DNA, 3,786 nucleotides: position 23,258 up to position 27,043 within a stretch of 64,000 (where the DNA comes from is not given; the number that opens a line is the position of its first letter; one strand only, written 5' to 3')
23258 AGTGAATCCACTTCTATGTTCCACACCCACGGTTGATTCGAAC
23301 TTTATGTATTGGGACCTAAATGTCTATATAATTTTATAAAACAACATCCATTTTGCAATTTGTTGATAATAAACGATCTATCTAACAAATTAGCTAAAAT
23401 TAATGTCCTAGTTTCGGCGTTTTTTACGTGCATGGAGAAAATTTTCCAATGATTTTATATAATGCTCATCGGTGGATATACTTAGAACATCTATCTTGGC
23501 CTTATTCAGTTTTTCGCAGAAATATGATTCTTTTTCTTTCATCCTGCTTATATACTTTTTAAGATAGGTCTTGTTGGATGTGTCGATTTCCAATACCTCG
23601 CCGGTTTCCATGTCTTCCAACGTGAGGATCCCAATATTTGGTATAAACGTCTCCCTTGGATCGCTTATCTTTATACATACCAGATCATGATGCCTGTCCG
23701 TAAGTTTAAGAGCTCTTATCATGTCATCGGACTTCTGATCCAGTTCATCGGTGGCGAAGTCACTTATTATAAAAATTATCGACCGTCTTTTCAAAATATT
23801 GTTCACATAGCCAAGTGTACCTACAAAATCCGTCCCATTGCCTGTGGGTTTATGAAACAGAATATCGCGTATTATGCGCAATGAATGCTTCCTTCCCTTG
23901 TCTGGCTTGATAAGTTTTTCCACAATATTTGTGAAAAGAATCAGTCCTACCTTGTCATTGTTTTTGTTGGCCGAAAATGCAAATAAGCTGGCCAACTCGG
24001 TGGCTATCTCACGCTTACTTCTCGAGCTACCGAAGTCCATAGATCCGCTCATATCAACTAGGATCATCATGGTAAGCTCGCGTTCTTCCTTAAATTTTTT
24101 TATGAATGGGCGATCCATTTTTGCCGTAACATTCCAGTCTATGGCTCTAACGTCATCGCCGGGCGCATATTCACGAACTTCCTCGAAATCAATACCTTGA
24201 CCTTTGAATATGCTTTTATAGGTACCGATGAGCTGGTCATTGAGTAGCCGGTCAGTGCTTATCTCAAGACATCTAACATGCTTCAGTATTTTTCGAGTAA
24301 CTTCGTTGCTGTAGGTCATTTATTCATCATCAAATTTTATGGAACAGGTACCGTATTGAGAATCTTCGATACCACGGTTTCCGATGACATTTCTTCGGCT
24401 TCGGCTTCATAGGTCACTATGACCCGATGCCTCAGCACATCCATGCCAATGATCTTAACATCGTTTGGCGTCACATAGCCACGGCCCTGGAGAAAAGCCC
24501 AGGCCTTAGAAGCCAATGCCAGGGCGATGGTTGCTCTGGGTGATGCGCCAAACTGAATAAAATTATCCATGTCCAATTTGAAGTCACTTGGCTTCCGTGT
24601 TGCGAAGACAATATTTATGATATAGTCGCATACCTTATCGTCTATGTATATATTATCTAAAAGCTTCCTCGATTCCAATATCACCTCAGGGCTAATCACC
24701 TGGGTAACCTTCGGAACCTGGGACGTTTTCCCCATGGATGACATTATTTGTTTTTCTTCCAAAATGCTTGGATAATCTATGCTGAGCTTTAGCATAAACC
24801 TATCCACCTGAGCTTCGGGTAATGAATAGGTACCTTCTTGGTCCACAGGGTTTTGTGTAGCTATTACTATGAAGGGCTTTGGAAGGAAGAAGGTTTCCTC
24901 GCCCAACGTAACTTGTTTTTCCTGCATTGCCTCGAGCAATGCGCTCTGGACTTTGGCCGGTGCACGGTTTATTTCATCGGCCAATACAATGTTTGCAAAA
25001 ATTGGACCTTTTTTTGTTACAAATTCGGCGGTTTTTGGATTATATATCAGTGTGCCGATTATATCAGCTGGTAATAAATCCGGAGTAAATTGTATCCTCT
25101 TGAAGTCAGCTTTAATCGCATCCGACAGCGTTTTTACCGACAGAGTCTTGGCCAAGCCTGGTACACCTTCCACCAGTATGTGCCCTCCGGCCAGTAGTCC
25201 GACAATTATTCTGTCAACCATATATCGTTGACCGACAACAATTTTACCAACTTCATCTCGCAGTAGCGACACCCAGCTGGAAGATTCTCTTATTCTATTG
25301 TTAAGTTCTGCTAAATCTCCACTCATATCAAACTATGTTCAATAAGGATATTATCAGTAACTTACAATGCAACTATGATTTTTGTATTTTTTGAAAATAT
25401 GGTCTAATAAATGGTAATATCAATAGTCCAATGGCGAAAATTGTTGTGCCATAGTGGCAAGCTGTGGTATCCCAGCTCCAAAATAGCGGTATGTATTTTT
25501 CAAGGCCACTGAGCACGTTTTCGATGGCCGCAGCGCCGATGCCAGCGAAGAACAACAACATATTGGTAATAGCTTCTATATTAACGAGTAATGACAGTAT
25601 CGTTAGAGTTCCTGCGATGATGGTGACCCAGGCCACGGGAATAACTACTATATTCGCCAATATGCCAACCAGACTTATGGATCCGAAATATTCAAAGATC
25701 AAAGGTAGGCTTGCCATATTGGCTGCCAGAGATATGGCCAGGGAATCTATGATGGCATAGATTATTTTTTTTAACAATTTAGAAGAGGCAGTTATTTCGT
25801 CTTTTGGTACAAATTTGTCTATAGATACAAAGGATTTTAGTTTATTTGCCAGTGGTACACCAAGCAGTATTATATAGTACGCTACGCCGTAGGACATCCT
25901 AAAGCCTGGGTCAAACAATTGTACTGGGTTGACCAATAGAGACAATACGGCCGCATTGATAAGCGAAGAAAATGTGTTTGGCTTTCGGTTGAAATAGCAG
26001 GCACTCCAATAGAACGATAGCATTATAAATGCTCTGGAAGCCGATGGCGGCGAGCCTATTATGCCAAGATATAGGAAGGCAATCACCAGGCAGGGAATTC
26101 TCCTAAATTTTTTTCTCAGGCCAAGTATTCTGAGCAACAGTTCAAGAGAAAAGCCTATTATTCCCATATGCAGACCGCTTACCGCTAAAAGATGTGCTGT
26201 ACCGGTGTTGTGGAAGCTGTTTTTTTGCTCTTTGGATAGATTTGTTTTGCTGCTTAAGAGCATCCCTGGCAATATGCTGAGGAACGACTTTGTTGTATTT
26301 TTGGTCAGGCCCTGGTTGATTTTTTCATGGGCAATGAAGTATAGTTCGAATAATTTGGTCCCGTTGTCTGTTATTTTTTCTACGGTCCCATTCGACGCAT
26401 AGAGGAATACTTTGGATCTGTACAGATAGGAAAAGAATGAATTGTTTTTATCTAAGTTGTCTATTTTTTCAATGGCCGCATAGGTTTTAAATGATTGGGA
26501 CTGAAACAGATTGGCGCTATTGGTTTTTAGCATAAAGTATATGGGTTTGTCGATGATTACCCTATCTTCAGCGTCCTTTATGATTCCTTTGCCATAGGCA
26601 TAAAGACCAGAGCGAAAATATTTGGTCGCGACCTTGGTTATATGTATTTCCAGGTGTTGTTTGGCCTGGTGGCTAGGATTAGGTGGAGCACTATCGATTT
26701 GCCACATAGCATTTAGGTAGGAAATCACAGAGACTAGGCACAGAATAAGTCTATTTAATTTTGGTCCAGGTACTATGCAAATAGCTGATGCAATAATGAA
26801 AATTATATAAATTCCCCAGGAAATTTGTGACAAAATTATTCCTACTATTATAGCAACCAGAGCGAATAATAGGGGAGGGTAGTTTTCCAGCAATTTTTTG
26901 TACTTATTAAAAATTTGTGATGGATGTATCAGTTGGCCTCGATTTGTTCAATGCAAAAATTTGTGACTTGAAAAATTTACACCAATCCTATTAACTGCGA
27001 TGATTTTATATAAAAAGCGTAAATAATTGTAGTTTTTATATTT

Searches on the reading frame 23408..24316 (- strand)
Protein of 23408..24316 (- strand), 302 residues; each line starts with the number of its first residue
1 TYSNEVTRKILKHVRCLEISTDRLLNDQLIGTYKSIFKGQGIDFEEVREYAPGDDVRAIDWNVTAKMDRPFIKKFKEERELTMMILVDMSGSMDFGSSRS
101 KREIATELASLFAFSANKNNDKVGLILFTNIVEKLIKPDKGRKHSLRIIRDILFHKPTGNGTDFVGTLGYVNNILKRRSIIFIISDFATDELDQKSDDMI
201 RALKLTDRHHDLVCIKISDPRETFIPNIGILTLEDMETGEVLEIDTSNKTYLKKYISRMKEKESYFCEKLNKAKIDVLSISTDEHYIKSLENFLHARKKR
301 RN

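Call 107: search_protein_families(library=pfam, proteins=[window:23408-24316:-], max_evalue=0.00001)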
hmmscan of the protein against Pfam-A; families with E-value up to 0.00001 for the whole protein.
window:23408-24316:- (302 aa): 2 families
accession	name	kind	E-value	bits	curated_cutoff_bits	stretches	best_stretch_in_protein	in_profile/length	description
PF01882.25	DUF58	-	7.7e-69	231.6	23.4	1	46-262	1-213/216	Protein of unknown function DUF58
PF13519.12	VWA_2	-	2.8e-18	67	27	1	83-187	1-106/107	von Willebrand factor type A domain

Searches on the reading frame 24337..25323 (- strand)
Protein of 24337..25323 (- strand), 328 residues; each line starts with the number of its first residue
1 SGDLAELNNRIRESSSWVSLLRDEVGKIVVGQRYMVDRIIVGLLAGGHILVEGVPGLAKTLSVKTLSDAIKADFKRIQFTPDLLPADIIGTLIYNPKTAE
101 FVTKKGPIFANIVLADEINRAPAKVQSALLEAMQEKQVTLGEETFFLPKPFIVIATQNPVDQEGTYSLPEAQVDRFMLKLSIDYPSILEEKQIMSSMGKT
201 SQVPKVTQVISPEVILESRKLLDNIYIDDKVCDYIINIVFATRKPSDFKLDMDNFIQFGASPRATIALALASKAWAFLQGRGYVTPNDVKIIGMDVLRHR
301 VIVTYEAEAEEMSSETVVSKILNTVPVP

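Call 107: search_protein_families(library=pfam, proteins=[window:24337-25323:-], max_evalue=0.00001)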
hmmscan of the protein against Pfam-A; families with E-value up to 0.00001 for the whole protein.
window:24337-25323:- (328 aa): 4 families
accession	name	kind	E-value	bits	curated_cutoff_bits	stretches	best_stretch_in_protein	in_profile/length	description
PF07726.17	AAA_3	-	9.1e-65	216.9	27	1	48-178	1-131/131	ATPase family associated with various cellular activities (AAA)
PF17863.7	AAA_lid_2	-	2.2e-21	75.8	22.7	1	255-321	8-74/74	AAA lid domain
PF07728.20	AAA_5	-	8.7e-15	55.4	22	1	48-176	1-139/139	AAA domain (dynein-related subfamily)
PF20030.5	bpMoxR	-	1.3e-13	50.9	27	1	24-185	9-169/205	MoxR domain in the MoxR-vWA-beta-propeller ternary systems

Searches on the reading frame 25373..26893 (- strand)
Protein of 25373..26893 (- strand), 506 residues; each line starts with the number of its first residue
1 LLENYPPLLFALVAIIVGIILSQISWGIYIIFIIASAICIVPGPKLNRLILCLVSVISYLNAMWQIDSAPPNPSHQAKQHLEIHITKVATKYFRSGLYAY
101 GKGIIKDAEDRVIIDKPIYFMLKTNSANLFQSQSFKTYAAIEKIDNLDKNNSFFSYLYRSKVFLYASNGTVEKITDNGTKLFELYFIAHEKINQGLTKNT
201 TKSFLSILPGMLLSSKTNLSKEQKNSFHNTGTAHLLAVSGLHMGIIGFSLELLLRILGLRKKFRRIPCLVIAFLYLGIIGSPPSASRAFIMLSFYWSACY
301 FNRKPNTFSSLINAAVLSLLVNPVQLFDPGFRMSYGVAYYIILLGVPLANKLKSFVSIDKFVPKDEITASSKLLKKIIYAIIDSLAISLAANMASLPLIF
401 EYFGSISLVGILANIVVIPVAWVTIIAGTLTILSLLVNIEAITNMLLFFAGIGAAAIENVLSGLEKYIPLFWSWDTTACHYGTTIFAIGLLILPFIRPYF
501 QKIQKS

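Call 7: search_protein_families(library=pfam, proteins=[window:25373-26893:-], max_evalue=1)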
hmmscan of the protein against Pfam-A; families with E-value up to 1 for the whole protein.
window:25373-26893:- (506 aa): 1 family
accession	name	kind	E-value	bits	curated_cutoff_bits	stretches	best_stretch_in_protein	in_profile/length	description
PF03772.21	Competence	-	2.2e-48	165.4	23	1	211-491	1-266/270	Competence protein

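Call 22: find_related_loci(query=A1, collection=genome_contigs, flank=10000)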
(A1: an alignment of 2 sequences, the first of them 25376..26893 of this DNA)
Query A1 (506 aa) in genome_contigs; peptide patterns used: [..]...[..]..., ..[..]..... (x = any residue, [..] = any of these).
73 stretches matched a pattern, but none encodes a relative of the query by tblastn (E <= 1e-3).

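Call 23: find_related_loci(query=A1, collection=metagenome_contigs, flank=10000)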
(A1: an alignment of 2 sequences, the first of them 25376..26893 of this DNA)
Query A1 (506 aa) in metagenome_contigs; peptide patterns used: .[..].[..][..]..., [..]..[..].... (x = any residue, [..] = any of these).
272 stretches matched a pattern, but none encodes a relative of the query by tblastn (E <= 1e-3).

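Call 24: find_homologous_proteins(query=window:25376-26893:-, max_evalue=1e-20)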
Query window:25376-26893:- (506 aa): 9 proteins with E <= 1e-20 among 8000 candidates.
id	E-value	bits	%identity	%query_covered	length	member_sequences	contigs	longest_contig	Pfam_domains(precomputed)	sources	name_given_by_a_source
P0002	3.3e-287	971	100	88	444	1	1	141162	PF03772.22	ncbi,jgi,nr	ncbi:MAG: ComEC/Rec2 family competence protein [Puniceicoccales bacterium]|jgi:competence protein Co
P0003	3.2e-215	734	72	92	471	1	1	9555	PF03772.22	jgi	jgi:competence protein ComEC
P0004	1.7e-197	675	67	92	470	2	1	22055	PF03772.22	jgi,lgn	jgi:competence protein ComEC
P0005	4.9e-23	100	32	46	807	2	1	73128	PF12706.14,PF13567.12,PF03772.22,PF00753.34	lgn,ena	-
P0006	5.2e-23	100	31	52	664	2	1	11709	PF03772.22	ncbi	-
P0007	2.1e-22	98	28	74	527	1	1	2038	PF13567.12,PF03772.22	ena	-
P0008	8.4e-22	96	30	71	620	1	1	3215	PF13567.12,PF03772.22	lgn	-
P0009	1.3e-21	95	33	47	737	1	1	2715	PF13567.12,PF03772.22,PF00753.34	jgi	jgi:competence protein ComEC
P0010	5.2e-21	93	32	49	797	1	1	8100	PF13567.12,PF03772.22,PF00753.34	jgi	jgi:competence protein ComEC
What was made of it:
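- ComEC is 100% identical to a protein named from a Puniceicoccales MAG (call 24).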

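Call 25: find_encoding_contigs(protein=P0004, flank=10000)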
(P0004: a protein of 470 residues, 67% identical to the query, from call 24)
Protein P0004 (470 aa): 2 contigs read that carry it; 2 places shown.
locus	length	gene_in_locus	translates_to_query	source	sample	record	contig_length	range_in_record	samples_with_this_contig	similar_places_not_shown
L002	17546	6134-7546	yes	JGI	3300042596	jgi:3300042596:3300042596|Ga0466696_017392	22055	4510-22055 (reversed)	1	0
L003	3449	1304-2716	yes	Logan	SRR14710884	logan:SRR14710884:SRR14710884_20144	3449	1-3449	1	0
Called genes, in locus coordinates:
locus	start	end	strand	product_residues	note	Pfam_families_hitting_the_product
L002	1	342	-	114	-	?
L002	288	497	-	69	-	-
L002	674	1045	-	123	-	-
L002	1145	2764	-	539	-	PF00149:Metallophos (weak)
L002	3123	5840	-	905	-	-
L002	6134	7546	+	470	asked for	PF03772:Competence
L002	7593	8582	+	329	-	PF20030:bpMoxR, PF07726:AAA_3, PF07728:AAA_5, PF17863:AAA_lid_2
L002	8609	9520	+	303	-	PF01882:DUF58, PF13519:VWA_2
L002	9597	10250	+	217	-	PF07963:N_methyl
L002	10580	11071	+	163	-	PF03167:UDG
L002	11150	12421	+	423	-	-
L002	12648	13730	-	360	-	PF01312:Bac_export_2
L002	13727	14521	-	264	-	PF01311:Bac_export_1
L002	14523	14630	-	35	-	-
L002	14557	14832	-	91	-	-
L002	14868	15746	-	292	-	PF02739:5_3_exonuc_N, PF01367:5_3_exonuc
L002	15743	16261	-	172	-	PF01883:FeS_assembly_P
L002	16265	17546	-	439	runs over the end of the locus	PF13393:tRNA-synt_His, PF00587:tRNA-synt_2b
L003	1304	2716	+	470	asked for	PF03772:Competence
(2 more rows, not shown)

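Call 26: find_encoding_contigs(protein=P0002, flank=10000)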
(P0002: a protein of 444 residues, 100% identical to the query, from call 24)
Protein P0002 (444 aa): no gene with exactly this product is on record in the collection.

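Call 53: find_encoding_contigs(protein=P0006, flank=6000, max_places=2)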
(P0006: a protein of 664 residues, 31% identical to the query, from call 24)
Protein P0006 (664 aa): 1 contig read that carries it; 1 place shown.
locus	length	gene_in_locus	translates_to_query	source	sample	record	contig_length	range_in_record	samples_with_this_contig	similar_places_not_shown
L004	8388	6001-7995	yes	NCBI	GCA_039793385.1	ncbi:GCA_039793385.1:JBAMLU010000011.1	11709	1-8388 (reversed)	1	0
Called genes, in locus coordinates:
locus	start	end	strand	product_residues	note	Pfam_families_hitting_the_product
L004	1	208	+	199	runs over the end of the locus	PF05103:DivIVA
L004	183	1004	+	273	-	PF01048:PNP_UDP_1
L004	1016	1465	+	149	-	PF00011:HSP20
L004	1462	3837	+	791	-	PF02190:LON_substr_bdg, PF00004:AAA, PF07728:AAA_5, PF22667:Lon_lid, PF05362:Lon_C, PF13541:ChlI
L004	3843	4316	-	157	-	PF03073:TspO_MBR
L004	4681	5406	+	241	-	PF24481:CT398_CC, PF02591:Zn_ribbon_9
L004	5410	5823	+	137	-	PF00075:RNase_H, PF13456:RVT_3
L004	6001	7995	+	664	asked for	PF03772:Competence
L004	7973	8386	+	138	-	?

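Call 103: find_encoding_contigs(protein=P0005, flank=4000, max_places=2)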
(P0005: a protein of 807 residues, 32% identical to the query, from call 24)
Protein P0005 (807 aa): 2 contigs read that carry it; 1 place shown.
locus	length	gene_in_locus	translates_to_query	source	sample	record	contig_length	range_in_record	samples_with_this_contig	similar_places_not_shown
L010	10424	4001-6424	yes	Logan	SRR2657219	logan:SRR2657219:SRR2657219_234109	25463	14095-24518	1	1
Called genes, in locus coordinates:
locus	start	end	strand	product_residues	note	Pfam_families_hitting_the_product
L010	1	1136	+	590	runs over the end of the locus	PF07969:Amidohydro_3, PF01979:Amidohydro_1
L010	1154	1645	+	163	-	-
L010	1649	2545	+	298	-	PF17827:PrmC_N, PF02353:CMAS (weak), PF05175:MTS, PF06325:PrmA, PF01170:UPF0020, PF08242:Methyltransf_12, PF13649:Methyltransf_25, PF13847:Methyltransf_31, +5 more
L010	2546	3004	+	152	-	PF02580:Tyr_Deacylase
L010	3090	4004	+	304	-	PF01676:Metalloenzyme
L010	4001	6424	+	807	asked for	PF13567:DUF4131, PF03772:Competence, PF00753:Lactamase_B, PF12706:Lactamase_B_2 (weak)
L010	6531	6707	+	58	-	-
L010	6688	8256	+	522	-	PF01642:MM_CoA_mutase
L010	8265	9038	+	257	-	PF22435:MRM3-like_sub_bind, PF08032:SpoU_sub_bind, PF00588:SpoU_methylase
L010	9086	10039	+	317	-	PF03576:Peptidase_S58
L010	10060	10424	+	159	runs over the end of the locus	PF00293:NUDIX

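Call 104: find_encoding_contigs(protein=P0010, flank=4000, max_places=2)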
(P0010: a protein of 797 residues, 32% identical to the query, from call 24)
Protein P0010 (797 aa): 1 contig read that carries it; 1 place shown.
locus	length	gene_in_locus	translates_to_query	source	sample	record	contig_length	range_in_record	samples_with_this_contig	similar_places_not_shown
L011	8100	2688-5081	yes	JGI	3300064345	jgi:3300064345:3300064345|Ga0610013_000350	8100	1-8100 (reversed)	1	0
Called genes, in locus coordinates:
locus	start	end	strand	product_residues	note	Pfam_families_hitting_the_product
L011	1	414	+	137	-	?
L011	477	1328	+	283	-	PF17827:PrmC_N, PF01209:Ubie_methyltran (weak), PF05175:MTS, PF06325:PrmA, PF13847:Methyltransf_31, PF08241:Methyltransf_11, PF08242:Methyltransf_12, PF13649:Methyltransf_25, +3 more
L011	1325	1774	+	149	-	PF02580:Tyr_Deacylase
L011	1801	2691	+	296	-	PF01676:Metalloenzyme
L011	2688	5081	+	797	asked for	PF13567:DUF4131, PF03772:Competence, PF00753:Lactamase_B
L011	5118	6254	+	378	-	PF22660:RS_preATP-grasp-like, PF02222:ATP-grasp, PF07478:Dala_Dala_lig_C, PF17769:PurK_C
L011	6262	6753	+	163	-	PF00731:AIRC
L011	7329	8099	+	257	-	?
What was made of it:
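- Tried and rejected: The contexts of distant ComEC homologues (about 30% identity) share no synteny and give no empty site (calls 53, 103, 104).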
